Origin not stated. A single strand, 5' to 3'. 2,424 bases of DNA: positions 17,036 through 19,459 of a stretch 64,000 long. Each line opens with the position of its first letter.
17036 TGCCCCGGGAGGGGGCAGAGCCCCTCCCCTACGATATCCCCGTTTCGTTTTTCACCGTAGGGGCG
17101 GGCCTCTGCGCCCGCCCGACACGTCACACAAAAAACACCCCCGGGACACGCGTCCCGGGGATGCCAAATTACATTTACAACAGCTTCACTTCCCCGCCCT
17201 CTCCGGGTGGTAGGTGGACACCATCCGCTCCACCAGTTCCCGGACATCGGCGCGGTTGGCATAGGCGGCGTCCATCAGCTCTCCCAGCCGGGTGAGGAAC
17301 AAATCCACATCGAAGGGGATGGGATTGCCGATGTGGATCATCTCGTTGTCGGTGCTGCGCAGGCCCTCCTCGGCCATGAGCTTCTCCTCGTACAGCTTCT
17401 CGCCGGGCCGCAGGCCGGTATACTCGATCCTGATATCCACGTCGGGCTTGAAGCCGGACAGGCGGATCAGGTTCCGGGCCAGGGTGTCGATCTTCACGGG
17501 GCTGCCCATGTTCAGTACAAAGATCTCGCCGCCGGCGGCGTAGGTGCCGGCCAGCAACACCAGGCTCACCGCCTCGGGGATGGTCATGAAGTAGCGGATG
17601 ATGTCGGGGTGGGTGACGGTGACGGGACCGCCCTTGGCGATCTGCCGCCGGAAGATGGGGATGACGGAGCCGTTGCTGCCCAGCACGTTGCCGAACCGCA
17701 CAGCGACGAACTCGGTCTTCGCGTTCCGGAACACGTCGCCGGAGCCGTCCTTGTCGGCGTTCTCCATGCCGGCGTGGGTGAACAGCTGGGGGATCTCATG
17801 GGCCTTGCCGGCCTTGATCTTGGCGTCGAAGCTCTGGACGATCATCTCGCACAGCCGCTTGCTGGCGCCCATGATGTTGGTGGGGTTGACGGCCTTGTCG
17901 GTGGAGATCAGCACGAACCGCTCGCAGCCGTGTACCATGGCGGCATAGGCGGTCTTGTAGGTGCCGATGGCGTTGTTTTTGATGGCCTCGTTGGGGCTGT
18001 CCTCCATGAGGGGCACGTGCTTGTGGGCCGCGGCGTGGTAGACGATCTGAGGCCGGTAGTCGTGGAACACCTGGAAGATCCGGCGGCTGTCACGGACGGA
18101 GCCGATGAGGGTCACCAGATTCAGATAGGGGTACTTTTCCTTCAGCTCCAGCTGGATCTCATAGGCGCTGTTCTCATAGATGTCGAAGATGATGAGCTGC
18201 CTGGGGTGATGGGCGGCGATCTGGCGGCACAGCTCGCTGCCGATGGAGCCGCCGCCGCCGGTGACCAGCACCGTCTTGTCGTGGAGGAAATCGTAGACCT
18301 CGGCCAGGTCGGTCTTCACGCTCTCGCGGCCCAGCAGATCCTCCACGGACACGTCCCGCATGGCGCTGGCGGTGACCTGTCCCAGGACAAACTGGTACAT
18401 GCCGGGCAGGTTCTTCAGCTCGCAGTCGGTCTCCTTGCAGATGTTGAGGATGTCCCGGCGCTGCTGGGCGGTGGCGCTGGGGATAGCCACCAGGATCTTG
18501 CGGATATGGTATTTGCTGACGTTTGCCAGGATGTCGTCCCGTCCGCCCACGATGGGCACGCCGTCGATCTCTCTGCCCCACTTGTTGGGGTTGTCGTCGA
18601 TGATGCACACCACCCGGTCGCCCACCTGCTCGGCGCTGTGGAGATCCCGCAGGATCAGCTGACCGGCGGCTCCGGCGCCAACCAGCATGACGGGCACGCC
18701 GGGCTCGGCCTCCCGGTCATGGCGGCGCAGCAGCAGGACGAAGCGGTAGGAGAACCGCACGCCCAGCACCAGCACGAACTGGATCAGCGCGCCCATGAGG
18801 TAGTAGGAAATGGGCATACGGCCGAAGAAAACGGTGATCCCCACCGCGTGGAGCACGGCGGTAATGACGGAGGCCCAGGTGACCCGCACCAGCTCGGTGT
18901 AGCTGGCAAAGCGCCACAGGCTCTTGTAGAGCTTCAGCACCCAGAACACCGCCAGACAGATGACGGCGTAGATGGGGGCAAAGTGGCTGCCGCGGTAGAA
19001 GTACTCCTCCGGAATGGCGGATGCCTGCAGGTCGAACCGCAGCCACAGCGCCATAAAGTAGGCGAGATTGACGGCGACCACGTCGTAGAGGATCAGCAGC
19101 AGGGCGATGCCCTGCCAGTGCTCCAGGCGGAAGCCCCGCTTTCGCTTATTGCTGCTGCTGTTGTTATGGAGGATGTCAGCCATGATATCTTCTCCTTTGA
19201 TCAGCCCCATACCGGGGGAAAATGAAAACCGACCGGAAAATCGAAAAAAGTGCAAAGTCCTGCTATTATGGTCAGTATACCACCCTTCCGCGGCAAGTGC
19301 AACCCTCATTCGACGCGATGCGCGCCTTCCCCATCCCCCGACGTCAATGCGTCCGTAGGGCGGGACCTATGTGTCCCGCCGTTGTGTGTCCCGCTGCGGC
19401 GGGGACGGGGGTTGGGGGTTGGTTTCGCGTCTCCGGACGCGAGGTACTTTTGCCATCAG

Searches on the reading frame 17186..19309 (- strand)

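Call 60: search_protein_families(library=pfam, proteins=[window:17186-19309:-], max_evalue=0.001)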
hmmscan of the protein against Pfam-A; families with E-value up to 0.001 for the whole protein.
window:17186-19309:- (707 aa): 7 families
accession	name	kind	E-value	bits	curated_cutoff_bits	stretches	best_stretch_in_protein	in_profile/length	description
PF02719.21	Polysacc_synt_2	-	1.4e-112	376.1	20.2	1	347-660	1-290/293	Polysaccharide biosynthesis protein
PF01370.27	Epimerase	-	7.6e-20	71.8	20.9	1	347-596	1-236/240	NAD dependent epimerase/dehydratase family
PF13727.12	CoA_binding_3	-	6.7e-16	59.2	25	1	131-297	8-170/175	CoA-binding domain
PF16363.11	GDP_Man_Dehyd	-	3e-14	53.7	27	1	348-471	1-130/332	GDP-mannose 4,6 dehydratase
PF04321.23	RmlD_sub_bind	-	9.8e-11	41.7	27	1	346-472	2-103/287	RmlD substrate binding domain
PF01073.25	3Beta_HSD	-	6.8e-07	29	22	1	348-476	1-122/280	3-beta hydroxysteroid dehydrogenase/isomerase family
PF02629.25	CoA_binding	-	6.6e-05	24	22.3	1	207-283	6-78/97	CoA binding domain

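Call 77: search_protein_families(library=ncbifam, proteins=[window:17186-19309:-], max_evalue=0.00001)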
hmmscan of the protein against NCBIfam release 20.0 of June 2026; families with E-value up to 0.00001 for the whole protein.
window:17186-19309:- (707 aa): 17 families
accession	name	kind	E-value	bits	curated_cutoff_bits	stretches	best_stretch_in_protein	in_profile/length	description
TIGR03589.1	PseB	equivalog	1.2e-49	169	407.75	2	342-490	2-145/324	UDP-N-acetylglucosamine 4,6-dehydratase (inverting)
TIGR04130.1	FnlA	equivalog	3.3e-45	154.5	730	2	342-494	2-148/337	UDP-N-acetylglucosamine 4,6-dehydratase/5-epimerase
TIGR03025.1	EPS_sugtrans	subfamily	3.5e-24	85.8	295.55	1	74-322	1-242/445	exopolysaccharide biosynthesis polyprenyl glycosylphosphotransferase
TIGR03023.1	WcaJ_sugtrans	equivalog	1.4e-19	70.7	410.75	1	75-322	2-247/453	undecaprenyl-phosphate glucose phosphotransferase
TIGR03022.1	WbaP_sugtrans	subfamily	1.1e-15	57.8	403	1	72-303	1-224/456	undecaprenyl-phosphate galactose phosphotransferase WbaP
TIGR01179.1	galE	equivalog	4e-14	52.2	262.3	1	347-490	2-155/332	UDP-glucose 4-epimerase GalE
TIGR01181.1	dTDP_gluc_dehyt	equivalog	3.8e-13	49.2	365.1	1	347-472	2-127/321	dTDP-glucose 4,6-dehydratase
TIGR01214.1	rmlD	equivalog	1e-09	37.9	224.05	1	346-492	1-136/285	dTDP-4-dehydrorhamnose reductase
NF007582.0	PRK10217.1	equivalog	7.6e-09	35.1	698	1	345-458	2-113/355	dTDP-glucose 4,6-dehydratase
TIGR04180.1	EDH_00030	hypoth_equivalog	1.2e-08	34.4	475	1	347-472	1-123/297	NAD-dependent 4,6-dehydratase LegB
NF007956.0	PRK10675.1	subfamily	1.9e-08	33.9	394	1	346-468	2-122/338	UDP-glucose 4-epimerase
TIGR02622.1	CDP_4_6_dhtase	equivalog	2.5e-08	33.4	278.45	1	342-478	2-137/352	CDP-glucose 4,6-dehydratase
NF007490.0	PRK10084.1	subfamily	7.4e-08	31.8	649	1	347-456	3-110/361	dTDP-glucose 4,6-dehydratase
NF050817.1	PolSacchBiosHfsE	equivalog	1.1e-07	30.9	750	1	112-287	52-221/467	polysaccharide biosynthesis protein HfsE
NF003995.0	PRK05472.2-4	subfamily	3.1e-07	30.1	126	1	205-286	84-163/213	redox-sensing transcriptional repressor Rex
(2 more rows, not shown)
